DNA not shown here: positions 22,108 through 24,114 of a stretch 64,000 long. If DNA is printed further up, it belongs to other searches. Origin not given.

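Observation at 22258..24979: Outer-membrane beta-barrel immediately downstream of a 12-13 heme c-type cytochrome: candidate porin-cytochrome electron conduit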

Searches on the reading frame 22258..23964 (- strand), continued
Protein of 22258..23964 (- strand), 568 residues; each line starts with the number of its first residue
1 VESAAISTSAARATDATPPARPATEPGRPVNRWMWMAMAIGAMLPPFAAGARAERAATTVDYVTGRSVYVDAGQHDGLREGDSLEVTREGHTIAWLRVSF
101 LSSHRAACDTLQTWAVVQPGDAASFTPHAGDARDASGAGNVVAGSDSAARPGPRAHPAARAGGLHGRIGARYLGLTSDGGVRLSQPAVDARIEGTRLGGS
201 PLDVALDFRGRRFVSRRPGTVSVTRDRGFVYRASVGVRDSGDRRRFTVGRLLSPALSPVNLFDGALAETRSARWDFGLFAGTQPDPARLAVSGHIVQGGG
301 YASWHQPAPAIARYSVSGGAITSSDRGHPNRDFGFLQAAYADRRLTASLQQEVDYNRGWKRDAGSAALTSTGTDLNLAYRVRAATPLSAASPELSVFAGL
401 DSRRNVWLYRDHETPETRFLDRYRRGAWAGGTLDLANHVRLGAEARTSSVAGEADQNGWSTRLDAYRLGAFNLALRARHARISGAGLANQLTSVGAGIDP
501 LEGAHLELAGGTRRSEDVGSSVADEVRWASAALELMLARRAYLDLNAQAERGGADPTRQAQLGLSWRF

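Call 33: find_related_loci(query=A1, collection=genome_contigs, flank=10000)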
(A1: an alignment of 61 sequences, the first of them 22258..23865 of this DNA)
Query A1 (535 aa) in genome_contigs; peptide patterns used: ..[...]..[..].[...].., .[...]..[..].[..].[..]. (x = any residue, [..] = any of these).
277 stretches matched a pattern; 264 encode a relative of the query (tblastn E <= 1e-3); the best 80 are kept; 80 distinct loci.
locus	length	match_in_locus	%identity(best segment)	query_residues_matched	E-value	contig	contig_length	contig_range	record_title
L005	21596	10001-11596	51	18-535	2e-156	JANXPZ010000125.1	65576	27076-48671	MAG: Candidatus Eisenbacteria bacterium isolate GL140_4_concoct_147_sub GL140_4_k141_3033564, whole genome shotgun seque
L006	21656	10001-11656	51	2-535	7e-155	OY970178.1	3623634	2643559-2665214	MAG: Candidatus Eisenbacteria bacterium isolate MFD05942.bin.c.1 genome assembly, chromosome: 1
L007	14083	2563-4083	43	23-535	3e-120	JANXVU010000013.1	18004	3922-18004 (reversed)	MAG: Candidatus Eisenbacteria bacterium isolate GL140_1_metabat_173 GL140_1_k141_1960577, whole genome shotgun sequence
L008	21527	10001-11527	41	23-535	9e-110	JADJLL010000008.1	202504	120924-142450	MAG: Candidatus Eisenbacteria bacterium isolate EsbW_18-Q3-R4-48_BAT3C.113 tig00010620-10-2019350, whole genome shotgun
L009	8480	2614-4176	41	10-535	1e-107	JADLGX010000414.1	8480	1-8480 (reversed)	MAG: Candidatus Eisenbacteria bacterium isolate SJ457 c_000000838472, whole genome shotgun sequence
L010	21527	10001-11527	40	23-535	2e-107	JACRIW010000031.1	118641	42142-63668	MAG: Candidatus Eisenbacteria bacterium isolate NC_groundwater_1813_Pr3_B-0.1um_71_17 SR-2_scaffold_141_828980, whole ge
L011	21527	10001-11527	42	23-535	6e-111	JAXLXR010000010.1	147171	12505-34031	MAG: Candidatus Eisenbacteria bacterium isolate STL-EIS2 C1.162.fa-10, whole genome shotgun sequence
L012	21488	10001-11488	42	27-532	1e-105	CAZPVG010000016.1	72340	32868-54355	MAG TPA_asm: uncultured bacterium isolate SRP214966_co3_380 genome assembly, contig: NODE_181_length_72340_cov_11.352037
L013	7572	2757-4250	42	24-535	5e-103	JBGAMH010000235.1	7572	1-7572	MAG: Candidatus Eisenbacteria bacterium isolate MAG_MBR_H10.5 MBRH10-5_opera_contig_27141, whole genome shotgun sequence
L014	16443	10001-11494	42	24-535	2e-102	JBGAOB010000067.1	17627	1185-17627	MAG: Candidatus Eisenbacteria bacterium isolate MAG_AAO_H10.41 AAOH10-41_opera_contig_9363, whole genome shotgun sequenc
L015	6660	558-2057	40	27-535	4e-102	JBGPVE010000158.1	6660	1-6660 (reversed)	MAG: Gemmatimonadota bacterium isolate OBJ1_062018_110_25 k141_1140845_length_6660_cov_9.0000, whole genome shotgun sequ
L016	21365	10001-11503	42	27-535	2e-101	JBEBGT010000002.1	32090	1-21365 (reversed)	MAG: Candidatus Eisenbacteria bacterium isolate ATF_3 NODE_422_length_32090_cov_4.074240, whole genome shotgun sequence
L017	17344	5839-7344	42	27-535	1e-101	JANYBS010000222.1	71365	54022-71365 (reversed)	MAG: Candidatus Eisenbacteria bacterium isolate GL140_6_metabat_35 GL140_6_k141_169222, whole genome shotgun sequence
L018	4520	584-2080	42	27-532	5e-101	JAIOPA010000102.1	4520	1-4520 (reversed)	MAG: Candidatus Eisenbacteria bacterium isolate LakeFargette_0920_ALND_MAG_69_13 LacPavin_0920_ALND_scaffold_268405, who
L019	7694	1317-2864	38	1-535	2e-100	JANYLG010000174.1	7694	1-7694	MAG: Acidobacteria bacterium isolate GL140_5_metabinner_95 GL140_5_k141_3728567, whole genome shotgun sequence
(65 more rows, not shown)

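Call 39: search_protein_families(library=pfam, proteins=[L004:3929-4849:+, L004:4854-6314:+, L004:6341-8071:+, L004:8112-10004:+, L004:11769-12884:+], max_evalue=0.01)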
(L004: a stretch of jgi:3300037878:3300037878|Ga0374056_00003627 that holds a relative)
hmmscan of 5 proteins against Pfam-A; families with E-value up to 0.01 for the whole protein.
L004:3929-4849:+ (306 aa): 0 families

L004:4854-6314:+ (486 aa): 25 families
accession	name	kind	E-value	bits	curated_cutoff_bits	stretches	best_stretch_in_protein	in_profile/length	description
PF13738.12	Pyr_redox_3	-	4e-39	135.1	30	1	216-470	1-281/305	Pyridine nucleotide-disulphide oxidoreductase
PF07992.20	Pyr_redox_2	-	7.1e-24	85.2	26.1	1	213-478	1-260/291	Pyridine nucleotide-disulphide oxidoreductase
PF03486.20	HI0933_like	-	1.5e-10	41.4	50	2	270-338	99-169/244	HI0933-like protein Rossmann domain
PF13237.11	Fer4_10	-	7.7e-09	35.8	25.5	1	83-131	2-53/53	4Fe-4S dicluster domain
PF00037.32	Fer4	-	1.4e-08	34.7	21.1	1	84-101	2-19/24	4Fe-4S binding domain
PF01266.30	DAO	-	1.5e-08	35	27.9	2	214-246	1-34/353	FAD dependent oxidoreductase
PF00070.33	Pyr_redox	-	6.9e-08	33.3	22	1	364-430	1-67/82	Pyridine nucleotide-disulphide oxidoreductase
PF00890.30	FAD_binding_2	-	1.1e-07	31.9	20.4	1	214-245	1-32/414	FAD binding domain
PF12838.12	Fer4_7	-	2.8e-07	31.3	27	1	90-134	2-52/52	4Fe-4S dicluster domain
PF14697.11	Fer4_21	-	2.1e-06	28.2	35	2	85-137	3-59/59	4Fe-4S dicluster domain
PF12797.12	Fer4_2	-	3e-06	27.3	24.5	1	81-102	1-22/22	4Fe-4S binding domain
PF12837.12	Fer4_6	-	1.4e-05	25.2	25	1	84-105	3-23/24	4Fe-4S binding domain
PF12773.13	DZR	-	2e-05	25.1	27.3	1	37-97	1-34/45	Double zinc ribbon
PF01494.25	FAD_binding_3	-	4e-05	23.4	22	1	214-243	3-32/349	FAD binding domain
PF12831.13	FAD_oxidored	-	6.6e-05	22.8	27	1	214-244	1-31/416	FAD dependent oxidoreductase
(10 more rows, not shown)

L004:6341-8071:+ (576 aa): 3 families
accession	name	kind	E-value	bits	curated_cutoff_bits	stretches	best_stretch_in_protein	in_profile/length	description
PF14522.11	Cytochrome_C7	-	8.4e-24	83.6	24.8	3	194-250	12-67/67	Cytochrome c7 and related cytochrome c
PF14537.11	Cytochrom_c3_2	-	1.7e-19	70.5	25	2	160-250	4-79/79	Cytochrome c3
PF02085.21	Cytochrom_CIII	-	2e-14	54.2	22.9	1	474-568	30-101/101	Class III cytochrome C family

L004:8112-10004:+ (630 aa): 5 families
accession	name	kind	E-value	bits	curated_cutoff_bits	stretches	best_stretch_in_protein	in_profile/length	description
PF14522.11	Cytochrome_C7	-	6.4e-28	96.8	24.8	4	324-380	13-67/67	Cytochrome c7 and related cytochrome c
PF14537.11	Cytochrom_c3_2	-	2.3e-17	63.7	25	0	519-598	7-78/79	Cytochrome c3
PF02085.21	Cytochrom_CIII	-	4.2e-16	59.6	22.9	1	280-338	27-89/101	Class III cytochrome C family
PF09699.15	Paired_CXXCH_1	-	9e-14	51.3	20.6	2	301-334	8-39/41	Doubled CXXCH motif (Paired_CXXCH_1)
PF22113.1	Mtrc-MtrF_II-IV_dom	-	3.3e-12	46.7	30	1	206-391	8-175/176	Outer membrane cytochrome MtrC/MtrF-like, domains II/IV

L004:11769-12884:+ (371 aa): 2 families
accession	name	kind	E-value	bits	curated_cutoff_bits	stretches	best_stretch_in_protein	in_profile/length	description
PF14522.11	Cytochrome_C7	-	2e-10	40.8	24.8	2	63-124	13-67/67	Cytochrome c7 and related cytochrome c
PF02085.21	Cytochrom_CIII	-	6.9e-07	30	22.9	1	311-367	27-85/101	Class III cytochrome C family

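Call 42: search_protein_families(library=ncbifam, proteins=[L004:3929-4849:+, L004:4854-6314:+, L004:6341-8071:+, L004:8112-10004:+], max_evalue=0.01)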
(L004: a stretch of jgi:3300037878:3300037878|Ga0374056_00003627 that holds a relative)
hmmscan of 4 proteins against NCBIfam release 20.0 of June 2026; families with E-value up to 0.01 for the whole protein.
L004:3929-4849:+ (306 aa): 0 families

L004:4854-6314:+ (486 aa): 113 families (the best 25 are shown)
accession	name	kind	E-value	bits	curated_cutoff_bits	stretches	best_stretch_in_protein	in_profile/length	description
TIGR04018.1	Bthiol_YpdA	hypoth_equivalog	4.4e-47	160.4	339.9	1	214-474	1-265/316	YpdA family putative bacillithiol disulfide reductase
TIGR01292.1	TRX_reduct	equivalog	3.6e-19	68.7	343.45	1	213-430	1-204/300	thioredoxin-disulfide reductase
TIGR03143.1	AhpF_homolog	hypoth_equivalog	2.3e-14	52.9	687.65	1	213-401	5-181/555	putative alkyl hydroperoxide reductase F subunit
TIGR03140.1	AhpF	equivalog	1.3e-13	50.4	502.9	1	177-391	180-381/515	alkyl hydroperoxide reductase subunit F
NF009410.0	PRK12771.1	subfamily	1e-10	40.8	516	2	89-140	513-565/566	NAD(P)-binding protein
TIGR00275.1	TIGR00275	subfamily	1.3e-10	40.6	183.8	2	275-338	101-164/401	aminoacetone oxidase family FAD-binding enzyme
NF040505.1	ArsO_flavin_mono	equivalog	1.5e-10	41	425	1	213-388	1-186/346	ArsO family NAD(P)H-dependent flavin-containing monooxygenase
NF045874.1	Vhu_polyferre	exception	3.9e-10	39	600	1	56-144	96-183/381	F420-non-reducing hydrogenase associated-polyferredoxin VhuB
NF003585.0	PRK05249.1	equivalog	1e-09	37.6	465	1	213-244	7-38/464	Si-specific NAD(P)(+) transhydrogenase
TIGR01424.1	gluta_reduc_2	equivalog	2.1e-09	36.5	606.05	1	282-425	92-229/446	glutathione-disulfide reductase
TIGR02179.1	PorD_KorD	subfamily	3.9e-09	36.5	60.05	1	82-138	19-75/78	2-oxoacid:acceptor oxidoreductase, delta subunit, pyruvate/2-ketoisovalerate family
NF040770.1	hetero_SS_HdrA2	exception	4.4e-09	35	1100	1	84-139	573-627/777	CoB-CoM heterodisulfide reductase HdrA2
TIGR01350.1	lipoamide_DH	equivalog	4.7e-09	35.5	408.8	1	213-244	2-33/461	dihydrolipoyl dehydrogenase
NF041087.1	bile_acid_BaiCD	equivalog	1.8e-08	33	825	1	321-456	462-597/642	bile acid Fe-S flavoenzyme BaiCD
NF004776.0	PRK06116.1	equivalog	2.3e-08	33.5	480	1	315-429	123-234/450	glutathione-disulfide reductase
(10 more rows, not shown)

L004:6341-8071:+ (576 aa): 6 families
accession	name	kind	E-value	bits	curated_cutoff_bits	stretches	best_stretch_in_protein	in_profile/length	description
NF041198.1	UshA_like_PCGU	equivalog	8e-07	28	275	2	504-570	444-510/519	UshA-like (seleno)protein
NF045713.1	CxxCH_16_HmcA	equivalog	3.4e-06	25.9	400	0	406-487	319-392/541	sulfate respiration complex hexadecaheme cytochrome HmcA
NF040968.1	FeS_ExtO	equivalog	1.7e-05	23.8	200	0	188-309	31-143/416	selenite/tellurite reduction operon b-type cytochrome iron-sulfur cluster-binding subunit ExtO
NF040967.1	cytc_ExtN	equivalog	4.1e-05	22.6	200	0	188-310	31-144/415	selenite/tellurite reduction operon c-type cytochrome ExtN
NF006381.0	PRK08622.1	equivalog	0.00054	19.8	234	1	250-282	23-55/171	galactose-6-phosphate isomerase subunit LacB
NF009258.0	PRK12615.1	equivalog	0.0012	18.7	325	0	250-282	23-55/171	galactose-6-phosphate isomerase subunit LacB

L004:8112-10004:+ (630 aa): 4 families
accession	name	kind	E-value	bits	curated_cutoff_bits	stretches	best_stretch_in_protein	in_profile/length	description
TIGR01905.1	paired_CXXCH_1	subfamily_domain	3.6e-13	49.2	25.2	1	301-334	8-39/41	doubled CXXCH domain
NF045713.1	CxxCH_16_HmcA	equivalog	6.7e-12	44.8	400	2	121-263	74-210/541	sulfate respiration complex hexadecaheme cytochrome HmcA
TIGR03508.1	decahem_SO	subfamily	4.3e-10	39.5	192.2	1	94-333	5-250/258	DmsE family decaheme c-type cytochrome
TIGR04257.1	nanowire_3heme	domain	0.00046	20.3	40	0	471-526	24-75/75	c(7)-type cytochrome triheme domain-containing protein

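Call 43: find_homologous_proteins(query=L004:3929-4849:+)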
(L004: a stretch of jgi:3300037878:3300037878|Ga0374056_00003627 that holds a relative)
Query L004:3929-4849:+ (306 aa): 829 proteins with E <= 0.001 among 8000 candidates; the best 120 are listed.
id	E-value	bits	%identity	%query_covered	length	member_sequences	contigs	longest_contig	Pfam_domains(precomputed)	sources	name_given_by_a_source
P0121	7.4e-194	661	100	100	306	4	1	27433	-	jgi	jgi:hypothetical protein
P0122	1.6e-156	538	82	100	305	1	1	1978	-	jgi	jgi:hypothetical protein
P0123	1.9e-156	538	83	100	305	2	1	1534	-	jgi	-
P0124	8.3e-154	530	82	100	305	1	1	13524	-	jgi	jgi:hypothetical protein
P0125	8.9e-154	529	81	100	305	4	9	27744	-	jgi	jgi:hypothetical protein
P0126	2.7e-153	528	81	100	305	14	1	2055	-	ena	-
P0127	6.8e-153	527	81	100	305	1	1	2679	-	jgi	-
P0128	1.1e-152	526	80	100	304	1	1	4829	-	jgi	jgi:hypothetical protein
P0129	2.1e-150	518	83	88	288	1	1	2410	-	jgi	jgi:hypothetical protein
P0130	1.5e-149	516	79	100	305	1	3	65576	-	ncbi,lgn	-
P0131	1.5e-149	516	81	100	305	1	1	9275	-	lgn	-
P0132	1.6e-149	515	78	99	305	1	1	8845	-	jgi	jgi:hypothetical protein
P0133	5.0e-149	514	79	100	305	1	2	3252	-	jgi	jgi:hypothetical protein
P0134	2.8e-142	492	77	100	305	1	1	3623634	-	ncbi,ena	-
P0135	2.9e-138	478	86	85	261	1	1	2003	-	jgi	jgi:hypothetical protein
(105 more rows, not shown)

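Call 59: search_solved_structures(query=A1, max_evalue=10)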
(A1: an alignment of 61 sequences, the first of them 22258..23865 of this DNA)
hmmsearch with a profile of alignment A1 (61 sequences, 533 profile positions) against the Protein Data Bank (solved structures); distinct sequences matched with E-value up to 10: 1.
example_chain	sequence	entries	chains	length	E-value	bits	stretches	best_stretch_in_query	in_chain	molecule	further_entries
3jc8_Ta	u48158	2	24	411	1.4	10.4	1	25-65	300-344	LysM domain protein | TsaP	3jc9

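Call 60: search_dna_similar(query=L004:3929-4849:+, collection=plasmids, mode=protein, max_evalue=0.001, max_rows=20)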
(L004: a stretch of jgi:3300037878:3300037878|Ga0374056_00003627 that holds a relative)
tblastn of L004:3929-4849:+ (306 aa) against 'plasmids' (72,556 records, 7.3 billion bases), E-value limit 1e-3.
Records with a match: 2; places in all: 2; records where one place covers at least 80% of the query: 1.
Best place of each record, by identity: <60% 2.
By first word of the organism name: Emticicia 1; Methylophaga 1.
By predicted mobility (MOB-suite, as given by PLSDB): non-mobilizable 2.
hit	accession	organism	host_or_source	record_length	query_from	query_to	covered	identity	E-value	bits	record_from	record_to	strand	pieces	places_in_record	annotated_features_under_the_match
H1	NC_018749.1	Emticicia oligotrophica DSM 17448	warm spring water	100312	42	301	85%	28.2%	1e-15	85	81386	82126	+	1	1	hypothetical protein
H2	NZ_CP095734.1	Methylophaga pinxianii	pure culture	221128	103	301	65%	29.8%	3e-7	59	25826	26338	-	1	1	hypothetical protein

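Call 61: search_dna_similar(query=window:22258-23865:-, collection=plasmids, mode=protein, max_evalue=0.001, max_rows=20)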
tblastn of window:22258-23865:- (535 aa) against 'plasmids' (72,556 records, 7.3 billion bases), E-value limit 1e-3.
No match.

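Call 62: get_annotated_region(hit=H2, flank=12000)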
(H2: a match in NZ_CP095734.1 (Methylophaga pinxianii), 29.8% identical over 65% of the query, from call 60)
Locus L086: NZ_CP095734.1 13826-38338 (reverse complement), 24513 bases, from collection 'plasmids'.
description: Methylophaga pinxianii strain TMB1265 plasmid pWTT2411, complete sequence
organism: Methylophaga pinxianii (NCBI taxid 2881052)
taxonomy: Bacteria; Pseudomonadota; Gammaproteobacteria; Thiotrichales; Piscirickettsiaceae; Methylophaga; Methylophaga pinxianii
host: -; source: pure culture; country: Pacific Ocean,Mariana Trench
typing (MOB-suite, as given by PLSDB): non-mobilizable
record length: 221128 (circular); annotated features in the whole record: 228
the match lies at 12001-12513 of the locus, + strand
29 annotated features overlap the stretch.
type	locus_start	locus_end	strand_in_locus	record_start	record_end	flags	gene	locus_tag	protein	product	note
CDS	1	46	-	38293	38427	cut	-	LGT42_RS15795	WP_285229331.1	hypothetical protein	-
CDS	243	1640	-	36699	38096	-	-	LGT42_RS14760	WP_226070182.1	heavy metal sensor histidine kinase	GO:0000160 - phosphorelay signal transduction system [Evidence IEA]; GO:0016310 - phosphorylation [Evidence IEA]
CDS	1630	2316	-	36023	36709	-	-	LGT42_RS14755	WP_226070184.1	heavy metal response regulator transcription factor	GO:0006355 - regulation of DNA-templated transcription [Evidence IEA]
CDS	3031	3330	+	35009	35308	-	-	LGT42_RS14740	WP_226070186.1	hypothetical protein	-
CDS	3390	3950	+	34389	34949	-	-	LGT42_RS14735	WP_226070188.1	cytochrome c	-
CDS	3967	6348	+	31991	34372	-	-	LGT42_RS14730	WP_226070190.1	heavy metal translocating P-type ATPase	GO:0006812 - monoatomic cation transport [Evidence IEA]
CDS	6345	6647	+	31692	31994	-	-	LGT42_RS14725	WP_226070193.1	DUF2933 domain-containing protein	-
CDS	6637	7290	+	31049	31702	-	-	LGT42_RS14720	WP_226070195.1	isoprenylcysteine carboxylmethyltransferase family protein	-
CDS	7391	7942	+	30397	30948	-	-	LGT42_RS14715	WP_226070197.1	DUF411 domain-containing protein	-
CDS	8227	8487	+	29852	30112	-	-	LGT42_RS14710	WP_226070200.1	hypothetical protein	-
CDS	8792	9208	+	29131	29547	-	-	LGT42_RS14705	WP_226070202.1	hypothetical protein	-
CDS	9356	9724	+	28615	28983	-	-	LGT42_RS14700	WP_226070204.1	hypothetical protein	-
CDS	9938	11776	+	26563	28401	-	-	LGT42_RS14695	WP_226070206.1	2Fe-2S iron-sulfur cluster-binding protein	-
CDS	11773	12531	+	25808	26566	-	-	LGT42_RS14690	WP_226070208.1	hypothetical protein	-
CDS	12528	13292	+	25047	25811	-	-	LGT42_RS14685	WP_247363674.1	cytochrome C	-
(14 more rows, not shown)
